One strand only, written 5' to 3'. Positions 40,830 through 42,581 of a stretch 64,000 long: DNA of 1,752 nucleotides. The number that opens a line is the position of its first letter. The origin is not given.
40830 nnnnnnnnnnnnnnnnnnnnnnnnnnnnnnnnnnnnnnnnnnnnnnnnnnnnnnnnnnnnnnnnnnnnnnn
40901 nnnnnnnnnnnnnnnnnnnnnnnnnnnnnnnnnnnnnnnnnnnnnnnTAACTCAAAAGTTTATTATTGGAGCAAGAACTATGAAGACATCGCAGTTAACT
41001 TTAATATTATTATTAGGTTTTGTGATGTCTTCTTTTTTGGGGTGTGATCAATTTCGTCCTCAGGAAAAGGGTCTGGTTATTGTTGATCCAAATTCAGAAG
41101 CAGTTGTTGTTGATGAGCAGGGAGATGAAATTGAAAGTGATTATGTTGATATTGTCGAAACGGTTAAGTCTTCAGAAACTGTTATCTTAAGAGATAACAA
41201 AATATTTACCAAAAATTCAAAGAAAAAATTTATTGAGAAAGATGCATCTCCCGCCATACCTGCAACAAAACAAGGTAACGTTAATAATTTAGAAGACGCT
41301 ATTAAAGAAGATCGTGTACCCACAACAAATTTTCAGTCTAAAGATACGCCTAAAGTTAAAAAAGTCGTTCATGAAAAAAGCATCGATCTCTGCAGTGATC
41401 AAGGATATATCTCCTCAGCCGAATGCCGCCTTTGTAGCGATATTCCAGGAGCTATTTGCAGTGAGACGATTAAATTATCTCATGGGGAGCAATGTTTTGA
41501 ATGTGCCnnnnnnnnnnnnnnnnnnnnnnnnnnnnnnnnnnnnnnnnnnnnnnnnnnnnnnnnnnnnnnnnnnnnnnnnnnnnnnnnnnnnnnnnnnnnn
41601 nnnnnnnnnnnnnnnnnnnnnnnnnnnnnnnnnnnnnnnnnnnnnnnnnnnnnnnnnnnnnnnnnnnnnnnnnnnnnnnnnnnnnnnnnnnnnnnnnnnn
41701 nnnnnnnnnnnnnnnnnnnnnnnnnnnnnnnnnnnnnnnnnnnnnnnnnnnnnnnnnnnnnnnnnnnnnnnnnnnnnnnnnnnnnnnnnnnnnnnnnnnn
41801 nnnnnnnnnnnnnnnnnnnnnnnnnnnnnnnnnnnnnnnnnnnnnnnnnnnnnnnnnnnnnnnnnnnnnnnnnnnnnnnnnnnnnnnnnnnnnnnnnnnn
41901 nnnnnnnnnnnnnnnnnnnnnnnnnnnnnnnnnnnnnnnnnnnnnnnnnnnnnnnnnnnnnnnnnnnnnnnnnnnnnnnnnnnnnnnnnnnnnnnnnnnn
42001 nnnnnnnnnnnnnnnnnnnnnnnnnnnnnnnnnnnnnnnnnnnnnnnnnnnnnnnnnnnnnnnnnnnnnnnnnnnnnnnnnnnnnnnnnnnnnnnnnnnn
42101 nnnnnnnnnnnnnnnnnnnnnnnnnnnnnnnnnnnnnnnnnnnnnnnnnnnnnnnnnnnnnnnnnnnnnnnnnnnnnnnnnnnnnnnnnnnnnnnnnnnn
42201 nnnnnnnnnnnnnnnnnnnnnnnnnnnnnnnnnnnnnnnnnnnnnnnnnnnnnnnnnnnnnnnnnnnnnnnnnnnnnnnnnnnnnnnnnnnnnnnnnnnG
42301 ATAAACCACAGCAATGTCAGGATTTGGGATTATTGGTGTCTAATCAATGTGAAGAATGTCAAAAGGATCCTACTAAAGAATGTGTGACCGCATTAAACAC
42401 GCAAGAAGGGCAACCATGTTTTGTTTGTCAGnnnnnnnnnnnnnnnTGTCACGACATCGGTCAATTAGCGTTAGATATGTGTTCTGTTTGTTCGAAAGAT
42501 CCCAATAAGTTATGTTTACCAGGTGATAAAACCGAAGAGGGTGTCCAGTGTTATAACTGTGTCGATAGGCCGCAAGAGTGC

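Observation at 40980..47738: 2252-aa surface lipoprotein made of ~45 tandem six-cysteine 44-aa modules with no recognisable family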

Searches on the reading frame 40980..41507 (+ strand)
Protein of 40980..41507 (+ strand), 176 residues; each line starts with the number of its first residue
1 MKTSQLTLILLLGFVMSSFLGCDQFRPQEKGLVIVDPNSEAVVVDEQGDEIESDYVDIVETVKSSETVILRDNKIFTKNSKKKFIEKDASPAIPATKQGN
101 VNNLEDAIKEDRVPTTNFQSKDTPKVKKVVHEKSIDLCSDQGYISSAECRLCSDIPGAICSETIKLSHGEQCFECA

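Call 77: search_protein_families(library=pfam, proteins=[window:40980-41507:+], max_evalue=10)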
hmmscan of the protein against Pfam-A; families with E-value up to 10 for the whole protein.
window:40980-41507:+ (176 aa): 2 families
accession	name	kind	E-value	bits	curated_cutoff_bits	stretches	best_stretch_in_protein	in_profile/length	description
PF21473.3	Ssb-like_OB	-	0.16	12.6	24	1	39-75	42-78/97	Single-stranded DNA binding protein Ssb-like, OB fold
PF23475.1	zf-Tbcl_FmdE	-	2.2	8.3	23.2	1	159-176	12-29/35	FmdE treble clef zinc finger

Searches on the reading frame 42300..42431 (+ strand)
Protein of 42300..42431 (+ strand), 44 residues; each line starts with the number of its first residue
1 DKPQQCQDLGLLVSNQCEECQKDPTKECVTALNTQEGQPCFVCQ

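Call 23: search_solved_structures(query=A1, max_evalue=10, show_alignments=3)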
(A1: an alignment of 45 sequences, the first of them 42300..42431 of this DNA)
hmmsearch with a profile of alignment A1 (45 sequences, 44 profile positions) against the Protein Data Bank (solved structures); distinct sequences matched with E-value up to 10: 16.
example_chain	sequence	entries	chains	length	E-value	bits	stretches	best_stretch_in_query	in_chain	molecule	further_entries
7ahy_AAA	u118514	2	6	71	0.0021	21.3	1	9-43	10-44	E3 ubiquitin-protein ligase Mdm2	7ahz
2vje_A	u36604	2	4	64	0.0048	20.2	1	12-43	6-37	E3 UBIQUITIN-PROTEIN LIGASE MDM2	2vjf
7ai0_AAA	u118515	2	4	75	0.005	20.1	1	12-43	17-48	E3 ubiquitin-protein ligase Mdm2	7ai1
2hdp_A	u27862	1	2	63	0.0053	20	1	14-43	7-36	Ubiquitin-protein ligase E3 Mdm2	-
6sqo_A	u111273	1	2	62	0.0055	20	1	14-43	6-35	E3 ubiquitin-protein ligase Mdm2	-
6sqp_A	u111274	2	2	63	0.0091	19.3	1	15-43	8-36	E3 ubiquitin-protein ligase Mdm2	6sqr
6sqr_D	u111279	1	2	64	0.0095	19.2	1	15-43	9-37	E3 ubiquitin-protein ligase Mdm2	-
6sqs_A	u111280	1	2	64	0.0095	19.2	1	15-43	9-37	E3 ubiquitin-protein ligase Mdm2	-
6sqp_C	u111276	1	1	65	0.0098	19.2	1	15-43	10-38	E3 ubiquitin-protein ligase Mdm2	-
6sqp_B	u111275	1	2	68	0.011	19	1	15-43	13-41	E3 ubiquitin-protein ligase Mdm2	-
6sqr_A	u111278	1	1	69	0.011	19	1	15-43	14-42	E3 ubiquitin-protein ligase Mdm2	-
5mnj_C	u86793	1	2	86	0.013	18.8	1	11-43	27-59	E3 ubiquitin-protein ligase Mdm2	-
7ah2_AAA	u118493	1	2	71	0.055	16.8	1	14-43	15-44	E3 ubiquitin-protein ligase Mdm2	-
8bgu_F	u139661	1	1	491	0.24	14.7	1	13-43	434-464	E3 ubiquitin-protein ligase Mdm2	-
1v5n_A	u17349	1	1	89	4.3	10.7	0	5-37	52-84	PDI-like Hypothetical Protein At1g60420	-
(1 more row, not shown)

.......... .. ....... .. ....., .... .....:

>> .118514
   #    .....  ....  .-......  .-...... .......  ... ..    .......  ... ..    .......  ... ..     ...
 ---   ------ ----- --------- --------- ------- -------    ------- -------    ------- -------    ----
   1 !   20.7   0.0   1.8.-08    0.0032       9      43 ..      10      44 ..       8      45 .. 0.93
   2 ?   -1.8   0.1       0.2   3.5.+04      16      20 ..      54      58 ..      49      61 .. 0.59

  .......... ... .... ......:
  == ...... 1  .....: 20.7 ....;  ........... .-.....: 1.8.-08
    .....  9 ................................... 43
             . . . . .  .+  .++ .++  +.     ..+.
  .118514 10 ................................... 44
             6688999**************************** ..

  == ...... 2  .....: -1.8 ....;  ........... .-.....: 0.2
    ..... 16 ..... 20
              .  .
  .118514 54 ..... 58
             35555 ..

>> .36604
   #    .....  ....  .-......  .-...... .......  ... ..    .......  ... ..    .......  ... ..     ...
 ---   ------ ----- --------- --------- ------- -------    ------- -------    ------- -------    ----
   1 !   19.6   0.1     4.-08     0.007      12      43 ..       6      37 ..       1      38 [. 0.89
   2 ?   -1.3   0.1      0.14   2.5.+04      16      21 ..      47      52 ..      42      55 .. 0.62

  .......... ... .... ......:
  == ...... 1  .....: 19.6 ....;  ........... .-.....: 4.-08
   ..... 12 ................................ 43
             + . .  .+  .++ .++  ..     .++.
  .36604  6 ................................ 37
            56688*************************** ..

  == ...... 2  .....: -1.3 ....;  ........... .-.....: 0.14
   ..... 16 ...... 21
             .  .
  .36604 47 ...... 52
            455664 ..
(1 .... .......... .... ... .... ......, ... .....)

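Call 48: search_protein_representatives(alignment_id=A1)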
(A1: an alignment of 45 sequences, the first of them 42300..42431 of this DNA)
Query: 45 sequences, 44 profile positions. Proteins with E-value up to 0.001 (for the whole library): 44; up to 1e-10: 16; up to 1e-30: 6. The best 44 are listed.
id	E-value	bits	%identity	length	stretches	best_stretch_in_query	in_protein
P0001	6.7e-50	183.0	-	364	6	1-43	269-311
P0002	4.4e-41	154.8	-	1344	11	1-44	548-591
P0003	1.4e-40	153.1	-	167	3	1-44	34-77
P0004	3.6e-38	145.5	-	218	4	1-44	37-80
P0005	5.8e-34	132.0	-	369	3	1-44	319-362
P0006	7.1e-33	128.5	-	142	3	2-44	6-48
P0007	1.6e-26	108.2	-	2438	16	1-43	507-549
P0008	4.2e-24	100.4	-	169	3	1-44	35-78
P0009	2.8e-18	81.8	-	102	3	1-43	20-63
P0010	5.1e-17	77.7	-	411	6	2-44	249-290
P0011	1.0e-14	70.3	-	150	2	3-43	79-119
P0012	6.9e-14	67.7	-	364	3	3-43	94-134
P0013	1.0e-12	63.9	-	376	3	1-43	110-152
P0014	6.1e-12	61.5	-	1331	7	3-44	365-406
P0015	2.2e-11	59.7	-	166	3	10-44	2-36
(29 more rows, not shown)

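Call 50: find_homologous_proteins(query=A1, max_evalue=0.001)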
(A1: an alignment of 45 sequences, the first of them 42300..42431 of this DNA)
Query A1 (45 sequences): 4 candidates shared short words with the query, none scored E <= 0.001.

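Call 51: list_cluster_members(proteins=[P0001, P0002, P0003, P0004, P0005, P0006, P0007, P0008, P0009, P0010])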
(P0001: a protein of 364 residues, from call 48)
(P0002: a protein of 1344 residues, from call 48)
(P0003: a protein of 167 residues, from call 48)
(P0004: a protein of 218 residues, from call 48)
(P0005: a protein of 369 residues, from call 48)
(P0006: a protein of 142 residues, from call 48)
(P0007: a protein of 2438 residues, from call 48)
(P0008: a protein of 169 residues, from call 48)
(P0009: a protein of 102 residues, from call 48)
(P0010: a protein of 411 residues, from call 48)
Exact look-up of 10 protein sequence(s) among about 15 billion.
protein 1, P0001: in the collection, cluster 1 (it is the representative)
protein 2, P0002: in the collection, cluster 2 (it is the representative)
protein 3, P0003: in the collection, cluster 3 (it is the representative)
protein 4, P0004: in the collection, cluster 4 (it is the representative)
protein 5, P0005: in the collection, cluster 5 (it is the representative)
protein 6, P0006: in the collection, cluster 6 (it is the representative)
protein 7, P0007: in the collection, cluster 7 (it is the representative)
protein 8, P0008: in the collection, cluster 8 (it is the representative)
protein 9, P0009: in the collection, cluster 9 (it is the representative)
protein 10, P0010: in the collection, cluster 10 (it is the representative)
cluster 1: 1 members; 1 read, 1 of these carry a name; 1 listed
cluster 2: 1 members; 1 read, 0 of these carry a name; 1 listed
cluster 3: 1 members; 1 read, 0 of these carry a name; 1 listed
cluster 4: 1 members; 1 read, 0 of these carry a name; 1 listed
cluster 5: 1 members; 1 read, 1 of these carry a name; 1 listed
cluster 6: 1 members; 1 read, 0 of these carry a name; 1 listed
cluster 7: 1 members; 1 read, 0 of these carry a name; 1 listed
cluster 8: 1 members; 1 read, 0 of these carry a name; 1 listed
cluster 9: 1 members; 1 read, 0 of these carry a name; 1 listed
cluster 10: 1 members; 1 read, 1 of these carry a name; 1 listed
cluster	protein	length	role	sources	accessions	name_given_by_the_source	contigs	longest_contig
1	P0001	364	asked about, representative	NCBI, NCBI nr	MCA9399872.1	MAG: hypothetical protein KC618_08985, partial [Candidatus Omnitrophica bacterium] | hypothetical protein [Candidatus Omnitrophota bacterium]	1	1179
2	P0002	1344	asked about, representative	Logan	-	-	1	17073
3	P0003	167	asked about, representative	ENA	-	-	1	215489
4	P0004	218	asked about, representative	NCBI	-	-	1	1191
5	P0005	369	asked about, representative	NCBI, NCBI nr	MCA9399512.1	MAG: hypothetical protein KC618_07170, partial [Candidatus Omnitrophica bacterium] | hypothetical protein [Candidatus Omnitrophota bacterium]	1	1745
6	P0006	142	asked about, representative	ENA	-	-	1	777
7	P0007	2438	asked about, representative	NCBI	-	-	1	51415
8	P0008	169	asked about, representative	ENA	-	-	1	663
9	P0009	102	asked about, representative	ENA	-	-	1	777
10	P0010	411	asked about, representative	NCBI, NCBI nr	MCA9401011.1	MAG: hypothetical protein KC713_05255, partial [Candidatus Omnitrophica bacterium] | hypothetical protein [Candidatus Omnitrophota bacterium]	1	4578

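Call 52: find_encoding_contigs(protein=P0007, flank=10000, max_places=3)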
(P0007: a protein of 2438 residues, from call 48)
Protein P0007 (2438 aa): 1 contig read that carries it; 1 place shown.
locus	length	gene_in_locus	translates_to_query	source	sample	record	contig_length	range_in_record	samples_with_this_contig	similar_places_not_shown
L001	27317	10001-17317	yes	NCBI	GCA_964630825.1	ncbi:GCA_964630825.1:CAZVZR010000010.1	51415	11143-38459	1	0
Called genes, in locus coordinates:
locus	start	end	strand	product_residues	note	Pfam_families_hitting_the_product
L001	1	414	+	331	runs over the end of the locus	PF00586:AIRS, PF02769:AIRS_C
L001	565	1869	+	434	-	PF02844:GARS_N, PF01071:GARS_A, PF02222:ATP-grasp (weak), PF02786:CPSase_L_D2 (weak), PF02843:GARS_C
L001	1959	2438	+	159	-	PF00731:AIRC, PF13685:Fe-ADH_2 (weak)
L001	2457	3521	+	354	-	PF01300:Sua5_yciO_yrdC, PF01451:LMWPc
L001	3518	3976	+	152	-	PF02502:LacAB_rpiB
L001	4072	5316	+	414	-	PF00464:SHMT, PF00155:Aminotran_1_2, PF01212:Beta_elim_lyase (weak)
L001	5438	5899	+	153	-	PF22811:Zn_ribbon_NrdR, PF03477:ATP-cone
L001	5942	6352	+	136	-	PF02577:BFN_dom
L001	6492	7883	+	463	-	PF01743:PolyA_pol, PF12627:PolyA_pol_RNAbd, PF01966:HD, PF13735:tRNA_NucTran2_2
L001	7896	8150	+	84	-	-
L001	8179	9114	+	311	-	PF01661:Macro, PF00293:NUDIX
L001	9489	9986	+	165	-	PF07661:MORN_2 (weak)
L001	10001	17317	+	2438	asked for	PF00082:Peptidase_S8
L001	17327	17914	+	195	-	PF04264:YceI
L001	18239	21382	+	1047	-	PF01564:Spermine_synth, PF00515:TPR_1 (faint), PF12895:ANAPC3, PF13181:TPR_8 (faint), PF13414:TPR_11 (faint), PF13424:TPR_12 (faint), PF07719:TPR_2 (weak), PF14559:TPR_19 (weak), +5 more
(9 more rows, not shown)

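Call 53: find_encoding_contigs(protein=P0003, flank=10000, max_places=3)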
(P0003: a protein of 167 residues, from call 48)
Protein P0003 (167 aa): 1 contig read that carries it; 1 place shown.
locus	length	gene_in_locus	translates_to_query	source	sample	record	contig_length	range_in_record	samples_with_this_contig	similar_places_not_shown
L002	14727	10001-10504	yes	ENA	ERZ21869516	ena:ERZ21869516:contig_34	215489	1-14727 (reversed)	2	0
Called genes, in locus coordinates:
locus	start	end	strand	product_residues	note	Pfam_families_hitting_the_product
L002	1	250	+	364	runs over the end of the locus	PF00365:PFK, PF01513:NAD_kinase (weak)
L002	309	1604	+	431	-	PF01071:GARS_A, PF02843:GARS_C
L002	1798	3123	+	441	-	PF01773:Nucleos_tra2_N, PF07670:Gate, PF07662:Nucleos_tra2_C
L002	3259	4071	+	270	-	PF02535:Zip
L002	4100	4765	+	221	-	PF02698:DUF218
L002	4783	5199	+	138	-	-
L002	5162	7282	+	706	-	PF08450:SGL (faint), PF01436:NHL (weak), PF17170:DUF5128, PF25021:TEN_NHL (faint), PF06739:SBBP (faint)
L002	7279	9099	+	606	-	-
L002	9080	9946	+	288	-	-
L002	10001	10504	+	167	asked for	-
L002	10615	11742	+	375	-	-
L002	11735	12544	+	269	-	-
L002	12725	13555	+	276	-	PF04463:2-thiour_desulf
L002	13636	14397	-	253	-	PF00092:VWA (weak), PF07589:PEP_exosort_dom (weak)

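Call 77: search_protein_families(library=pfam, proteins=[window:42300-42431:+, P0012], max_evalue=10)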
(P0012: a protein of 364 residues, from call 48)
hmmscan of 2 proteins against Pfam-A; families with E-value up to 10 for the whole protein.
window:42300-42431:+ (44 aa): 2 families
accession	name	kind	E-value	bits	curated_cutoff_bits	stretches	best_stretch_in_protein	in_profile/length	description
PF07846.17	Metallothio_Cad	-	0.058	14.4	27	1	10-44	17-49/52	Metallothionein family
PF02318.22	FYVE_2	-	0.16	12.6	27.2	1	6-44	61-101/118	FYVE-type zinc finger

P0012 (364 aa): 2 families
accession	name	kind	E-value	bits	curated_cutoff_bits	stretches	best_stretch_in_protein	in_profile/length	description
PF08820.15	DUF1803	-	0.098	13.1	32.2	1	232-259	22-49/91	Domain of unknown function (DUF1803)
PF24611.2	Spectrin_Anc-1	-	1.2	9.8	33.2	1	219-277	26-83/115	Nuclear anchorage protein 1, spectrin-like repeat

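Call 96: predict_structure(alignment_id=A1)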
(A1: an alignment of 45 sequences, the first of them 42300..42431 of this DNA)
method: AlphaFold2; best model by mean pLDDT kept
length: 44 residues; sequences in the alignment: 45
mean_pLDDT: 91.5   pTM: 0.63
mean pLDDT of the five models: 91.5, 90.6, 89.1, 88.9, 88.8
residues with pLDDT >= 90: 37; 70-90: 7; 50-70: 0; < 50: 0
segments of 3 or more residues with pLDDT < 50: none
pLDDT, mean of each block of 10 residues (from residue 1): 88 91 93 93 94
secondary structure, 60 per line:
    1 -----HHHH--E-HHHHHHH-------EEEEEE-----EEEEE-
elements in order: H6-9 H14-20 E28-33 E39-43
